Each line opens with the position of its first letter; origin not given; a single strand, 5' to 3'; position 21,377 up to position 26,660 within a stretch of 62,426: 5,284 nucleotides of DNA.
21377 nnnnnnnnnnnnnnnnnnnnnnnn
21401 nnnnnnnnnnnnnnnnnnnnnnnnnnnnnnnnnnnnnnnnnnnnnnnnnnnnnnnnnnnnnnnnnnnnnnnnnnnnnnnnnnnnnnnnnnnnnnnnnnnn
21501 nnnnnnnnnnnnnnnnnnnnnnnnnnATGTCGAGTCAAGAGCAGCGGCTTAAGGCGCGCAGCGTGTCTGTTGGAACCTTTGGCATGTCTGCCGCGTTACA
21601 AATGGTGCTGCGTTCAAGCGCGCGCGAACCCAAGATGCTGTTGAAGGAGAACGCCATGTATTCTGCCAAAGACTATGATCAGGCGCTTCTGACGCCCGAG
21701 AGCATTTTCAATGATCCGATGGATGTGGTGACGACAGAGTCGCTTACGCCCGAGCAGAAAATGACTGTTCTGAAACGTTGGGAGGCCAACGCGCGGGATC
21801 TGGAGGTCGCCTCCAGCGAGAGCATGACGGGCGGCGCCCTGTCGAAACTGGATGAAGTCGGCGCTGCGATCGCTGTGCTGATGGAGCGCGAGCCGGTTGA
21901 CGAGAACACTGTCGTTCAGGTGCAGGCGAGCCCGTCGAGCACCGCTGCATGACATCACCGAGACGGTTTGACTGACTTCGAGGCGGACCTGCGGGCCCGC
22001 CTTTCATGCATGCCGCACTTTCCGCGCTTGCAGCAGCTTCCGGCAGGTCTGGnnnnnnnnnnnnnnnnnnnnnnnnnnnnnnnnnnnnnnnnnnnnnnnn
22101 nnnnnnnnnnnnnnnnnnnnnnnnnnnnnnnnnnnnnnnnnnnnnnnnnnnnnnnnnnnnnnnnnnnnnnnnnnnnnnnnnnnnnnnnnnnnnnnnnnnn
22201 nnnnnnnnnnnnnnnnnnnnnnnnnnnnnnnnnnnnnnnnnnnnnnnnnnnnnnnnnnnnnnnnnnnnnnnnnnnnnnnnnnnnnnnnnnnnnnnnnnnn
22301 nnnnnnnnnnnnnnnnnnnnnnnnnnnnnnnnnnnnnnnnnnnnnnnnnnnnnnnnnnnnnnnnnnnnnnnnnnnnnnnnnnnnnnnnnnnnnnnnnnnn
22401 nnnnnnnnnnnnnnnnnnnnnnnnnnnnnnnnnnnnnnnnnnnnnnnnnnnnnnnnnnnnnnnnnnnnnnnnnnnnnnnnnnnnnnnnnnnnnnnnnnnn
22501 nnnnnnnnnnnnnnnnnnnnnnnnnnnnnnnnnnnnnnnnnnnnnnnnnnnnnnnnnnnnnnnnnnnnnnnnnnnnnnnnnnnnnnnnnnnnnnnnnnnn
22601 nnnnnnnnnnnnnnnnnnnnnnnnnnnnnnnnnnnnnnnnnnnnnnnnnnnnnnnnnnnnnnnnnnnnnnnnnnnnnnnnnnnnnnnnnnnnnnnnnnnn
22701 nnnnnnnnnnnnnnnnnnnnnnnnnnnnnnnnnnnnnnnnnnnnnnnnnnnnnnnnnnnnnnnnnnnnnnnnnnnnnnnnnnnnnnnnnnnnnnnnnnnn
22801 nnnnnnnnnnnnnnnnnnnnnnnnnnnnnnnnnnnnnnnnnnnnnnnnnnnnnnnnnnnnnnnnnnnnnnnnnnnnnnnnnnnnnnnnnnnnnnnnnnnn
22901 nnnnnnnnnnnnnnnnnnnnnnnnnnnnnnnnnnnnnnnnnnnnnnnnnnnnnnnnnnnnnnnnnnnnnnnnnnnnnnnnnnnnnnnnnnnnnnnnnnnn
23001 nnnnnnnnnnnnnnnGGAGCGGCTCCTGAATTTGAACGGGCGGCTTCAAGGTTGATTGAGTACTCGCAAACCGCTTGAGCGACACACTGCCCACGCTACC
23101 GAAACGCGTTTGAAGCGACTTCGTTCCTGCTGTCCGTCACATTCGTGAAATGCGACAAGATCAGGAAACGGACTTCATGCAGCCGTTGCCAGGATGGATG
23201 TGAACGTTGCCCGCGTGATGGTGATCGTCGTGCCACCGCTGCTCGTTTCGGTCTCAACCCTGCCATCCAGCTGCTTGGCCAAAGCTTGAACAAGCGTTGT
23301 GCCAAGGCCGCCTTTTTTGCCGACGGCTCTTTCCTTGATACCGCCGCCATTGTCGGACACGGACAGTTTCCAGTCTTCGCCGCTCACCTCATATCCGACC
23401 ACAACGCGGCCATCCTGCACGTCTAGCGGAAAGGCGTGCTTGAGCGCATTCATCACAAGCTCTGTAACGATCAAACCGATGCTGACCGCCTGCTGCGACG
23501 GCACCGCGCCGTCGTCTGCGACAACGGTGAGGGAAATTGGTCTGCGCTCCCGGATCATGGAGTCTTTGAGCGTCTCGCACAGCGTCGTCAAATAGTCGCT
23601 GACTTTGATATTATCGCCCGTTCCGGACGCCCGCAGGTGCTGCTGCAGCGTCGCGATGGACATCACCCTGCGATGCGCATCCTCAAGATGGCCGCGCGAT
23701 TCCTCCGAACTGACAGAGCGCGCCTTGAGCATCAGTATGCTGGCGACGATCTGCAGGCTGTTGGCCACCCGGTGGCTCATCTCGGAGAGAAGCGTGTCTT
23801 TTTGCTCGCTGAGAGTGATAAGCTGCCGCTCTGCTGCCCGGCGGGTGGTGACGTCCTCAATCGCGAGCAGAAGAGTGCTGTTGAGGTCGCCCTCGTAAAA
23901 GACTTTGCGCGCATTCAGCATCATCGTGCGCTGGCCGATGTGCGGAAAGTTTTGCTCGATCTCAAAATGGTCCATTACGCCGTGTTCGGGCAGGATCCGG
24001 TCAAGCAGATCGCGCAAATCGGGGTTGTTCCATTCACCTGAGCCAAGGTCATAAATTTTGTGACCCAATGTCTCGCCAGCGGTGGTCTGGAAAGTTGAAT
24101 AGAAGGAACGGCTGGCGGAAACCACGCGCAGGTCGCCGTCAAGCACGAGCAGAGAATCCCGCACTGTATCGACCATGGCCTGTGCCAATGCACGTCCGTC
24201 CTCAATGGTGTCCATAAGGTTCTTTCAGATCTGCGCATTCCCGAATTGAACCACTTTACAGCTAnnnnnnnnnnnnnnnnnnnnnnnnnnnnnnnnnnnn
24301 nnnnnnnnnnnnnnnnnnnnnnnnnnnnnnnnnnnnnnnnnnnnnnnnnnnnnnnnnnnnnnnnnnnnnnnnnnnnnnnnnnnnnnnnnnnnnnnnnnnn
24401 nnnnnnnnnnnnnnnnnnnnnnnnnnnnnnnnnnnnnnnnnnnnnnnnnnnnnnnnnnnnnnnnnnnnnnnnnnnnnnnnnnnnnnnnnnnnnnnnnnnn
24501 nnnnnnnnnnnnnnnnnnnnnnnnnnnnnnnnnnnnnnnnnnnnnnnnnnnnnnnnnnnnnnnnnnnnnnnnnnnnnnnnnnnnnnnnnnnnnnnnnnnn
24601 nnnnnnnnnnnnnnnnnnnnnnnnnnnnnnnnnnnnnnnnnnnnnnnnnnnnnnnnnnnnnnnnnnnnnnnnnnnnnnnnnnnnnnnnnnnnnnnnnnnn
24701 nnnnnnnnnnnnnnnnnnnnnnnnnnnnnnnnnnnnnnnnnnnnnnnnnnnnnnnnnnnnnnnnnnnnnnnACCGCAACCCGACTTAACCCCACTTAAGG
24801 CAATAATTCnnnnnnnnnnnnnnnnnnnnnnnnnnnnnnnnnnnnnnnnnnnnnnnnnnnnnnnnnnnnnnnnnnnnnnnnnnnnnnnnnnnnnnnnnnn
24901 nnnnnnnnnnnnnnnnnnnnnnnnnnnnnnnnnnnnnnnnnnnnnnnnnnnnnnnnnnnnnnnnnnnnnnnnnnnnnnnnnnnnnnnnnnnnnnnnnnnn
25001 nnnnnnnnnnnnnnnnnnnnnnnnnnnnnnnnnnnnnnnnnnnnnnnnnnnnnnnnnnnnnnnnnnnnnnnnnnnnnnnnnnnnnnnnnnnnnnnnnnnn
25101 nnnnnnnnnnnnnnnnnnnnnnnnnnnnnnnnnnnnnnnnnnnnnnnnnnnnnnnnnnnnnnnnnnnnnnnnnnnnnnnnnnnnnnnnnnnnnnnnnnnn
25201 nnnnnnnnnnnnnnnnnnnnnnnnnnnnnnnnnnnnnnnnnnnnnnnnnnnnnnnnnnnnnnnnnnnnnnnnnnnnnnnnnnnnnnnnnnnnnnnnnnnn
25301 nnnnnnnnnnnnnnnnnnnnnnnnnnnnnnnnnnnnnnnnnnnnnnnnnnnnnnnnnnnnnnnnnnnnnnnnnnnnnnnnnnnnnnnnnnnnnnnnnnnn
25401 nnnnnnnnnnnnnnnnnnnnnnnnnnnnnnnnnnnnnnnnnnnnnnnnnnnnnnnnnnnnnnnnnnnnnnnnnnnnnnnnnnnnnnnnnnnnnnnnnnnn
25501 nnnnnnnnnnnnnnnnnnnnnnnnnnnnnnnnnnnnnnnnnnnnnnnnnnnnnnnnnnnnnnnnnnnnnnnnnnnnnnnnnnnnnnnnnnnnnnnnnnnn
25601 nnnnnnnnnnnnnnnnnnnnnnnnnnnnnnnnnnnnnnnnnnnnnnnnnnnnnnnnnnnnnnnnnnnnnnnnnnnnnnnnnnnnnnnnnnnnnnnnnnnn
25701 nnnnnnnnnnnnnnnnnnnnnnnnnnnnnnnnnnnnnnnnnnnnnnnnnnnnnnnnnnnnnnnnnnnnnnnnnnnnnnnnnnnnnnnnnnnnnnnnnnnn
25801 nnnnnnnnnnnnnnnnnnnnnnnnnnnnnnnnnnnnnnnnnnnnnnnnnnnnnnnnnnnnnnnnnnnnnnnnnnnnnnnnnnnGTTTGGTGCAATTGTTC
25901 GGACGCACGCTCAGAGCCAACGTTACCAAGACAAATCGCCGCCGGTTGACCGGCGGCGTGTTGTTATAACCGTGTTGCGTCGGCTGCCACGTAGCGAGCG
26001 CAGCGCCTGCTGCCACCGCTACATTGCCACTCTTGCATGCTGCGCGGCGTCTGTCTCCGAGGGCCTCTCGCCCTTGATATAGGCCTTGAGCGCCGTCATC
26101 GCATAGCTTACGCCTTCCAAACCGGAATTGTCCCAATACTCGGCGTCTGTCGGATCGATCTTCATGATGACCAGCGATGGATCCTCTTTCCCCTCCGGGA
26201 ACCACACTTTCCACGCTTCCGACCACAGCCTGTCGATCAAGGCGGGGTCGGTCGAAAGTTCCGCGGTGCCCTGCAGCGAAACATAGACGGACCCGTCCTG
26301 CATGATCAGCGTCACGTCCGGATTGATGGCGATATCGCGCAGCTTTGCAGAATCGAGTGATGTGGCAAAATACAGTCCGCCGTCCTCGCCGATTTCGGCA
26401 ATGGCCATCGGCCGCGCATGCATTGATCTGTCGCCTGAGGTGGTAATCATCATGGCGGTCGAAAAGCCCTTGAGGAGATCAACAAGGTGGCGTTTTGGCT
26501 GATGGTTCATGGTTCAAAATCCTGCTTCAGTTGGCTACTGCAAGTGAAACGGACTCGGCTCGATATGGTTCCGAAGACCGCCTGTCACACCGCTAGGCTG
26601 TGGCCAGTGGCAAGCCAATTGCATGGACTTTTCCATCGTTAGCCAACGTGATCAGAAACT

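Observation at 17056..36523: Island of eight exact EcfG-type (GGAAC-N16/17-CGTT) general-stress promoters within ~20 kb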

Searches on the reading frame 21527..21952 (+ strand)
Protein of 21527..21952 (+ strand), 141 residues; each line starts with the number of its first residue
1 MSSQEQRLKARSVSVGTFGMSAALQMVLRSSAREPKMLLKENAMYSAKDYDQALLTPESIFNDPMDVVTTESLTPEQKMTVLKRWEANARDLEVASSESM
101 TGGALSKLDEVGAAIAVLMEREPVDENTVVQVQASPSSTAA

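Call 4: search_protein_families(library=pfam, proteins=[window:21527-21952:+])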
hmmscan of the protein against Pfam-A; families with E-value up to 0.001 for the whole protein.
window:21527-21952:+ (141 aa): 0 families

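Call 7: search_protein_families(library=ncbifam, proteins=[window:21527-21952:+], max_evalue=0.01)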
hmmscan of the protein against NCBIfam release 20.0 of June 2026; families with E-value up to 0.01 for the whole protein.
window:21527-21952:+ (141 aa): 0 families

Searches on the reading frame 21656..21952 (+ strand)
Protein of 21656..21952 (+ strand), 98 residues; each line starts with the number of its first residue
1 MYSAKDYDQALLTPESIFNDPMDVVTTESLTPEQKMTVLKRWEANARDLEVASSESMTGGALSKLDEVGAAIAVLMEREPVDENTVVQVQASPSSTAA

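Call 28: find_encoding_contigs(protein=window:21656-21952:+, flank=10000, max_places=8)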
Protein window:21656-21952:+ (98 aa): no gene with exactly this product is on record in the collection.

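Call 50: search_protein_families(library=pfam, proteins=[window:21656-21952:+], max_evalue=1)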
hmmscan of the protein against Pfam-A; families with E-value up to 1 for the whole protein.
window:21656-21952:+ (98 aa): 0 families

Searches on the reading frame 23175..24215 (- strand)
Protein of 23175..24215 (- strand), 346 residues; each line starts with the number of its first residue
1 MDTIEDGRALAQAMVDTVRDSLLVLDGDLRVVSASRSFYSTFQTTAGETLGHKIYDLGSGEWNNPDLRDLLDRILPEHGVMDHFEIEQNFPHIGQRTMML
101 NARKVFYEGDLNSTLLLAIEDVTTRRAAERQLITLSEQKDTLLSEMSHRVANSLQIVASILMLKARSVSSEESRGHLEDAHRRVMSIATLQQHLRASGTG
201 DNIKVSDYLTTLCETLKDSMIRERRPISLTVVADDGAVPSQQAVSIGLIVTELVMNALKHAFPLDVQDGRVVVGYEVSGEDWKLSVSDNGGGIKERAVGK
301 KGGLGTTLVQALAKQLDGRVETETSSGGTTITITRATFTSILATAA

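Call 4: search_protein_families(library=pfam, proteins=[window:23175-24215:-])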
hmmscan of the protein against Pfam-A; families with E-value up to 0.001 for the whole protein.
window:23175-24215:- (346 aa): 7 families
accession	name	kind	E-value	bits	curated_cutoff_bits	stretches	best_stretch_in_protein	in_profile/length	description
PF07568.18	HisKA_2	-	5.7e-20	71.6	22.3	1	145-219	1-75/76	Histidine kinase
PF02518.31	HATPase_c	-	2.1e-11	44.6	26.4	1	245-334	5-106/111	Histidine kinase-, DNA gyrase B-, and HSP90-like ATPase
PF13581.12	HATPase_c_2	-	1.5e-08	35.2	27.4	1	230-334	16-126/127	Histidine kinase-like ATPase domain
PF08448.16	PAS_4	-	0.00011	22.8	23.1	1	16-126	2-109/110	PAS fold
PF07536.20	HWE_HK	-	0.00012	23.1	22.8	0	145-195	1-49/83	HWE histidine kinase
PF00989.32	PAS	-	0.00046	20.6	22.6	1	12-122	4-113/113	PAS fold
PF13426.13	PAS_9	-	0.00051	20.7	27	1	20-123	2-102/103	PAS domain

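Call 7: search_protein_families(library=ncbifam, proteins=[window:23175-24215:-], max_evalue=0.01)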
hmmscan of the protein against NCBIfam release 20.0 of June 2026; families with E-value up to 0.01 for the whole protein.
window:23175-24215:- (346 aa): 18 families
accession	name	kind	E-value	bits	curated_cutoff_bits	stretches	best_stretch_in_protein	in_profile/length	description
NF051872.1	HisKinPhyk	equivalog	3.6e-32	111.7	750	1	120-332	327-533/537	sensor histidine kinase PhyK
NF052306.1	BluLightHisKinLov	equivalog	5.3e-17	61.7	450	1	121-334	135-331/334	blue-light-activated histidine kinase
NF010077.0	PRK13559.1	subfamily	1e-14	54.2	361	1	134-334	165-356/364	hypothetical protein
NF046044.1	PnpS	equivalog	9.8e-13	47.9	400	2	190-297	233-333/390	two-component system histidine kinase PnpS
NF007896.0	PRK10600.1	equivalog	6e-10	38.4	578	1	125-334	378-582/598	nitrate/nitrite two-component system sensor histidine kinase NarX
NF008184.0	PRK10935.1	equivalog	1.5e-08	33.7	553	1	205-334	431-556/565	nitrate/nitrite two-component system sensor histidine kinase NarQ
TIGR02966.1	phoR_proteo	equivalog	5.5e-06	25.6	334.2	1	115-298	97-278/333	phosphate regulon sensor histidine kinase PhoR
NF052443.1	SensHisKinMctS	equivalog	4.5e-05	22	700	1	184-334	302-445/457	two-component system sensor histidine kinase MctS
NF008312.0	PRK11100.1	equivalog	4.7e-05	22.4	356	1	177-300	304-420/477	two-component system sensor histidine kinase CreC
NF008468.0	PRK11360.1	equivalog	5.8e-05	21.6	646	1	4-334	263-605/616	two-component system sensor histidine kinase AtoS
TIGR01925.2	spIIAB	equivalog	7.4e-05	22.7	135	1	245-335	37-134/137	anti-sigma F factor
NF003144.0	PRK04069.1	equivalog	0.00014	21.3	145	1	248-300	45-96/161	anti-sigma B factor RsbW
NF008543.0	PRK11466.1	equivalog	0.00025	19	982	1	120-318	429-642/914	TMAO reductase system sensor histidine kinase/response regulator TorS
NF047465.1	hybrid_HK_LvrA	exception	0.00034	18.7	1200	0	130-296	193-363/819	hybrid histidine kinase/response regulator LvrA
NF041045.1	RsbA_anti_sig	subfamily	0.00061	19.1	210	1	230-333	199-300/303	anti-sigma factor RsbA family regulatory protein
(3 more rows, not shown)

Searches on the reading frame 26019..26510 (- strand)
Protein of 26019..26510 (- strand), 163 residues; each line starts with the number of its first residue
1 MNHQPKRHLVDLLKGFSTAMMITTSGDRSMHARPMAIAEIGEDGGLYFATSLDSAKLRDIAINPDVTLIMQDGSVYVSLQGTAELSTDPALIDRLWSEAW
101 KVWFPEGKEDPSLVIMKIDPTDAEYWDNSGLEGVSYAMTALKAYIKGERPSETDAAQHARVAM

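Call 4: search_protein_families(library=pfam, proteins=[window:26019-26510:-])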
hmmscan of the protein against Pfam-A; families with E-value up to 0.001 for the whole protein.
window:26019-26510:- (163 aa): 2 families
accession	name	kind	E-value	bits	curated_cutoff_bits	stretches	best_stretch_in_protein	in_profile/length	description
PF16242.11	Pyrid_ox_like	-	5.4e-43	146.5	28.8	1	6-150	3-148/149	Pyridoxamine 5'-phosphate oxidase like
PF01243.27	PNPOx_N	-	7.2e-17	62.3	28.1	1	9-126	5-119/120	Pyridoxamine 5'-phosphate oxidase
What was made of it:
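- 26019..26510 (-): Pyridoxamine-5'-phosphate-oxidase-like (general stress protein 26-type) protein. PF16242, E=5.4e-43 (call 4).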

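Call 7: search_protein_families(library=ncbifam, proteins=[window:26019-26510:-], max_evalue=0.01)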
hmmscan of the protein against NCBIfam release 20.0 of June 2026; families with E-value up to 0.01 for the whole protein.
window:26019-26510:- (163 aa): 2 families
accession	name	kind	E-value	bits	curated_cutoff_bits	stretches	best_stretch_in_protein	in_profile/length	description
TIGR03618.1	Rv1155_F420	subfamily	3.7e-11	43.3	79.05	1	10-97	2-96/127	TIGR03618 family F420-dependent PPOX class oxidoreductase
TIGR00558.3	pdxH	equivalog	0.0096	15.5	180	0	18-71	22-75/190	pyridoxamine 5'-phosphate oxidase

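Call 27: find_encoding_contigs(protein=window:26019-26510:-, flank=10000, max_places=8)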
Protein window:26019-26510:- (163 aa): 2 contigs read that carry it; 2 places shown.
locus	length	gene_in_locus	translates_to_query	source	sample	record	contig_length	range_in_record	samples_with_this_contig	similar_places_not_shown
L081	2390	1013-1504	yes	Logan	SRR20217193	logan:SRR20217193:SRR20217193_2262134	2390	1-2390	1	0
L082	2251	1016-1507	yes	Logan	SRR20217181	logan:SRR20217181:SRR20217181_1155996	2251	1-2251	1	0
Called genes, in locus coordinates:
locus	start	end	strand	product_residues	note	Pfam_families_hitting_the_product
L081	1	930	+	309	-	?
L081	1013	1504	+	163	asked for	PF01243:PNPOx_N, PF16242:Pyrid_ox_like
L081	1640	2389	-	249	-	?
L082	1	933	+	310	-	?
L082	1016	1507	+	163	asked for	PF01243:PNPOx_N, PF16242:Pyrid_ox_like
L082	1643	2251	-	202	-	?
